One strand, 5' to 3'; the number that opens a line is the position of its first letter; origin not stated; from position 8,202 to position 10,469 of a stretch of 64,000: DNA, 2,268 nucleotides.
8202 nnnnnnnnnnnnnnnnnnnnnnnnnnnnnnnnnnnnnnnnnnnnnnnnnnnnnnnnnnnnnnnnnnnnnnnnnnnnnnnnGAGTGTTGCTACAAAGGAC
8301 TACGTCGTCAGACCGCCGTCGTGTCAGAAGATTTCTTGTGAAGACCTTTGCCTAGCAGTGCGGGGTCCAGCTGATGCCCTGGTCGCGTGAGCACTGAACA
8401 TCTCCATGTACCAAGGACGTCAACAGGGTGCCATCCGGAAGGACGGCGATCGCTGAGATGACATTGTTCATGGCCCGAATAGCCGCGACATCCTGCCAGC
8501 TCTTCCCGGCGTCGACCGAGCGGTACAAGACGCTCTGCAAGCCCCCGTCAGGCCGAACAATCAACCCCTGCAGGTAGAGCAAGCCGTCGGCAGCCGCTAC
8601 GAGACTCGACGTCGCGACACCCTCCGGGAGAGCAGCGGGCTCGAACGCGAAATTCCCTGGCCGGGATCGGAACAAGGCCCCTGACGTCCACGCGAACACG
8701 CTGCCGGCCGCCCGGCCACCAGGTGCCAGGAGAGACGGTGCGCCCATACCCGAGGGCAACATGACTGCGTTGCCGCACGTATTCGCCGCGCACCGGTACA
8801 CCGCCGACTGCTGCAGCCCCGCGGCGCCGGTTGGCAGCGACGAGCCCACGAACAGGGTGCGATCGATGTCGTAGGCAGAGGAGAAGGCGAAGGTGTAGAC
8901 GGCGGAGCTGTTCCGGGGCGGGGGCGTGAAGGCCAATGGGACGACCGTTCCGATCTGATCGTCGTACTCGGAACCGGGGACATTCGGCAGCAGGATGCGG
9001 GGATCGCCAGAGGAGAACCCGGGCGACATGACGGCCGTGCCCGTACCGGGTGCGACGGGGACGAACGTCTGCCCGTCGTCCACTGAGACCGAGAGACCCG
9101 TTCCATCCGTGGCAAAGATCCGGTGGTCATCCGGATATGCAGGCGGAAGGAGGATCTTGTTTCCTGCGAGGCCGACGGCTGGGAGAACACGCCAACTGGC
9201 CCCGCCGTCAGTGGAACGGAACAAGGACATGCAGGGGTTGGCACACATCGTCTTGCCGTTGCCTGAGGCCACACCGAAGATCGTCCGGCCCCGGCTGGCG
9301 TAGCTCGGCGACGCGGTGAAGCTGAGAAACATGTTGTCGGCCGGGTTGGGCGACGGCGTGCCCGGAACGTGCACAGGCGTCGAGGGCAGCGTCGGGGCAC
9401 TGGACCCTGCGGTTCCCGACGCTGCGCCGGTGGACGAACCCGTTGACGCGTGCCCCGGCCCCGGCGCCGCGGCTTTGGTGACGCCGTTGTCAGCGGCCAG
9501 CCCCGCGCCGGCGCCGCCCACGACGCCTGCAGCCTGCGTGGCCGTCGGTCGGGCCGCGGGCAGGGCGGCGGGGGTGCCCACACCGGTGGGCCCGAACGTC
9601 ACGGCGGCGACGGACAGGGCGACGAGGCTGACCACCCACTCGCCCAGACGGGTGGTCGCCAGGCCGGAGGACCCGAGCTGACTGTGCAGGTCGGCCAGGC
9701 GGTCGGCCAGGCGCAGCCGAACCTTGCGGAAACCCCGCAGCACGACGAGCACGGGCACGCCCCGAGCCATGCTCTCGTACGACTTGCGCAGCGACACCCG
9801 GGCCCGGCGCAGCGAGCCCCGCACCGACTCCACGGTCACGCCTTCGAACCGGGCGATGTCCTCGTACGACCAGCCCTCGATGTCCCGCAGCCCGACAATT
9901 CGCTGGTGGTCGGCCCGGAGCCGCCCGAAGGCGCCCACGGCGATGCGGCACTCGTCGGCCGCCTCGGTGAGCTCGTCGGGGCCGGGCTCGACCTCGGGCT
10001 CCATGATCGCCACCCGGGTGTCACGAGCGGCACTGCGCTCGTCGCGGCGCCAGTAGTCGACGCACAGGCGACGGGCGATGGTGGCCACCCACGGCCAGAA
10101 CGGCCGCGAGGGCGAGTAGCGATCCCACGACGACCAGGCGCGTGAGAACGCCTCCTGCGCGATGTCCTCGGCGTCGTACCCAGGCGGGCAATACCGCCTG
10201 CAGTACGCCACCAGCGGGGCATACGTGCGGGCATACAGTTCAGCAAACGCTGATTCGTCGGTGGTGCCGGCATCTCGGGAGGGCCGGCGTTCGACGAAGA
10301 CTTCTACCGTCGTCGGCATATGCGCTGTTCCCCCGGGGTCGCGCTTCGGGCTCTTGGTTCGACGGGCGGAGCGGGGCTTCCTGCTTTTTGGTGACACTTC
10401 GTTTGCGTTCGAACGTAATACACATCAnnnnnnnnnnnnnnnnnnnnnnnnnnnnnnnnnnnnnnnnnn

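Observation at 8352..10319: ECF sigma factor covalently fused to a transmembrane helix and an extracytoplasmic BNR/Asp-box propeller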

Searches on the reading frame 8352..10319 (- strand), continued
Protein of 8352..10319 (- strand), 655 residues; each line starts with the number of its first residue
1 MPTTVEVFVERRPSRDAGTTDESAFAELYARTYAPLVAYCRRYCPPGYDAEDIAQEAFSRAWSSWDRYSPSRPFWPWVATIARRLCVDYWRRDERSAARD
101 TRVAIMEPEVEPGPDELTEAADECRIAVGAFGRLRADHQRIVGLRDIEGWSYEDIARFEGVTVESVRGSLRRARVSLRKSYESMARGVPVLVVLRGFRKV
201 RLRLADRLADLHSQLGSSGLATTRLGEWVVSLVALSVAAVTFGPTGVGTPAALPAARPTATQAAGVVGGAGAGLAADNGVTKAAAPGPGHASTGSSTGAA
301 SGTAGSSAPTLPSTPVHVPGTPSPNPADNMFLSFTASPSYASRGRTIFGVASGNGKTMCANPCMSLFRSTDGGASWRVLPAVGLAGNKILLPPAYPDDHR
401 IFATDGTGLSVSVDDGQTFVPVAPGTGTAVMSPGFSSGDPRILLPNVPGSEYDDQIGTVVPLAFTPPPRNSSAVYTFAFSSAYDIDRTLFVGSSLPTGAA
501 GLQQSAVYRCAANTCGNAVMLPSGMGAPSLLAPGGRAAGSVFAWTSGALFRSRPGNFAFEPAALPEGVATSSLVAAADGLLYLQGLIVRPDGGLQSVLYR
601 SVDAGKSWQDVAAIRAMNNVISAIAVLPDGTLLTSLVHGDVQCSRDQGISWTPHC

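Call 102: search_protein_representatives(alignment_id=A2)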
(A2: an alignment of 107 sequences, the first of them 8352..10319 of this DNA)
Query: 107 sequences, 646 profile positions. Proteins with E-value up to 0.001 (for the whole library): 439407; up to 1e-10: 145285; up to 1e-30: 4050. The best 150 are listed.
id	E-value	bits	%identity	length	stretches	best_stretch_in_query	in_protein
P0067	3.5e-249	845.3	-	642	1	7-645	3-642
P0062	3.5e-234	795.7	-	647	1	2-644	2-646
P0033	3.0e-231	786.1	-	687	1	6-645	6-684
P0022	1.5e-229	780.4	-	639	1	1-644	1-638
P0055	2.7e-225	766.4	-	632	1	15-645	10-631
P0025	1.5e-223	760.6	-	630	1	1-645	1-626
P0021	7.6e-223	758.3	-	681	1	5-644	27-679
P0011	1.2e-222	757.6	-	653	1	7-644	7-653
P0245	4.0e-221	752.6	-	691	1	5-645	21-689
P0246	1.2e-220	751.1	-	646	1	10-645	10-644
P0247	7.4e-212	722.0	-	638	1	12-644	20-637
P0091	2.1e-211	720.5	-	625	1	1-645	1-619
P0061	2.8e-208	710.2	-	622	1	14-645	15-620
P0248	3.4e-208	709.9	-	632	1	7-645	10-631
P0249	5.7e-205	699.2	-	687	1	13-644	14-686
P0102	2.7e-180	617.7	-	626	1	15-645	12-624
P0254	2.4e-178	611.2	-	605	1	1-644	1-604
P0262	5.1e-163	560.6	-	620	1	5-645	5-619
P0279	7.0e-148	510.6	-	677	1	18-645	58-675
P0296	2.7e-137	475.6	-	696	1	14-645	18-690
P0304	6.2e-135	467.8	-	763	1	10-645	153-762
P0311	6.9e-133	461.1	-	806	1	18-645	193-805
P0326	1.7e-128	446.5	-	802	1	7-645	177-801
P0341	8.1e-124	431.1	-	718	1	10-645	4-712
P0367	9.6e-114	397.8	-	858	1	19-645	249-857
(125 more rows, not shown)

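Call 104: list_cluster_members(proteins=[P0245, P0254, P0262, P0279, P0296, P0304, P0311, P0326, P0341, P0367])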
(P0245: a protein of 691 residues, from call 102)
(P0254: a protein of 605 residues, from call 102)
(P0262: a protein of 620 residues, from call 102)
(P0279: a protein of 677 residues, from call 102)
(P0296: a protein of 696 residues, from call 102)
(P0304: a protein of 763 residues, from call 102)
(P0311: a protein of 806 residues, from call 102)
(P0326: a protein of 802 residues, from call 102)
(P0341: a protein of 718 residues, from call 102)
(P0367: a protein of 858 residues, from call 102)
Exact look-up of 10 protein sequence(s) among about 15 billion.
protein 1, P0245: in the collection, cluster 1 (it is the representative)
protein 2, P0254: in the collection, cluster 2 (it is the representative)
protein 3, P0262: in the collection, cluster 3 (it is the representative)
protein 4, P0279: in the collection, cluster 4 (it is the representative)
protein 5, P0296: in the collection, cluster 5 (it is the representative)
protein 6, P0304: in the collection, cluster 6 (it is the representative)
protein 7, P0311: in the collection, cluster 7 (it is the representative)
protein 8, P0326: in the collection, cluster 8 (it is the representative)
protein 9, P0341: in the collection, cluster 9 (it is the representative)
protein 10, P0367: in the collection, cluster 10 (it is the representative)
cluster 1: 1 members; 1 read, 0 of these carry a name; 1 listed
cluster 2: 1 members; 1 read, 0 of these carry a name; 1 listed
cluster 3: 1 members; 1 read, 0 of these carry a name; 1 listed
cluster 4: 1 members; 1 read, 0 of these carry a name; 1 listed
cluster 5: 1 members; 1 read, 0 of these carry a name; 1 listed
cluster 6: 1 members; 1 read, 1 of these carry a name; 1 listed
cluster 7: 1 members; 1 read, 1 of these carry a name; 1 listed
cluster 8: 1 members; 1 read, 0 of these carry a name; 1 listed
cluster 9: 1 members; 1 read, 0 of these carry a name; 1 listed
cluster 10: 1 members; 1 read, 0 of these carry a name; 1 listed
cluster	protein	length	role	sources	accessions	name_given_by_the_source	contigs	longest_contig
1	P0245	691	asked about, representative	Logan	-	-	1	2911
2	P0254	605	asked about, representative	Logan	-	-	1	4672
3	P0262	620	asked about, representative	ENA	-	-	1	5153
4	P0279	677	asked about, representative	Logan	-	-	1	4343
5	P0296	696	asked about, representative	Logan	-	-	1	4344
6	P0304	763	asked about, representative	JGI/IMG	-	RNA polymerase sigma-70 factor (ECF subfamily)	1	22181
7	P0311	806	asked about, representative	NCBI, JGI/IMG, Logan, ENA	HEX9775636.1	MAG TPA: sigma-70 family RNA polymerase sigma factor [Actinomycetota bacterium]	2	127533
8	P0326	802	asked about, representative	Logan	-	-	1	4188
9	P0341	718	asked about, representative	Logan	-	-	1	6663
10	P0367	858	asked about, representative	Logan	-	-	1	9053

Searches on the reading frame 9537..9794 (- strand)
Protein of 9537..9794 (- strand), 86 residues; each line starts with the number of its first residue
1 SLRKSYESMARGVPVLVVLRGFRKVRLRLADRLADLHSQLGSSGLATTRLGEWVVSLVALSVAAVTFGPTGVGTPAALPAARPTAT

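Call 108: search_protein_families(library=pfam, proteins=[window:9537-9794:-], max_evalue=10)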
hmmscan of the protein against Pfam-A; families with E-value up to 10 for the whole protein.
seq(86 aa): 0 families

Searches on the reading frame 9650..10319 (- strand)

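Call 39: search_solved_structures(query=window:9650-10319:-, max_evalue=0.001)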
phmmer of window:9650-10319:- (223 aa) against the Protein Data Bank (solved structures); distinct sequences matched with E-value up to 0.001: 20.
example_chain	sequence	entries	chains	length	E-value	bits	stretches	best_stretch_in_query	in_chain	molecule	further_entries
4cxf_A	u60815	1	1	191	4.5e-15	59.1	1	15-178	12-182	RNA POLYMERASE SIGMA FACTOR CNRH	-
6dv9_F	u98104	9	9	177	4.9e-12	49.2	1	20-182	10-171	ECF RNA polymerase sigma factor SigL | RNA polymerase sigma factor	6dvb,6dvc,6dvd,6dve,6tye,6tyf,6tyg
9m9d_F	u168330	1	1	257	5.6e-11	45.8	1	41-179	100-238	ECF RNA polymerase sigma factor SigE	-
9m9e_F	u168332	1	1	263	6e-11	45.7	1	41-179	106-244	ECF RNA polymerase sigma factor SigE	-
9m98_F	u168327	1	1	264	6e-11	45.7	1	41-179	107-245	ECF RNA polymerase sigma factor SigE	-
1or7_A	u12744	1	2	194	1.9e-10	44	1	20-182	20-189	RNA polymerase sigma-E factor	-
6jbq_F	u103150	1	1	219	2.9e-10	43.4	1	20-182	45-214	ECF RNA polymerase sigma-E factor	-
5wuq_A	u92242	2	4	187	2.1e-09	40.6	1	9-180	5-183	ECF RNA polymerase sigma factor SigW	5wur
7qh5_A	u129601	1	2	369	4.5e-09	39.6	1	18-179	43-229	RNA polymerase sigma factor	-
8z6g_B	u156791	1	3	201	5.9e-09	39.1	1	21-187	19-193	RNA polymerase sigma factor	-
6in7_B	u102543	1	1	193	1e-08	38.4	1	21-186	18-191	RNA polymerase sigma-H factor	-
2q1z_A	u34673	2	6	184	2.9e-08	36.9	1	20-179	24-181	RpoE, ECF SigE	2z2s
4nqw_A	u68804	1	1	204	4.8e-08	36.2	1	19-179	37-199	ECF RNA polymerase sigma factor SigK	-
5uxx_A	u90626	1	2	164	1.4e-06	31.4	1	49-178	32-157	RNA polymerase sigma factor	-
6jcy_F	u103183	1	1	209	1.1e-05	28.5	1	42-186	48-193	ECF RNA polymerase sigma factor SigH,ECF RNA polymerase sigma factor SigE,ECF RNA polymera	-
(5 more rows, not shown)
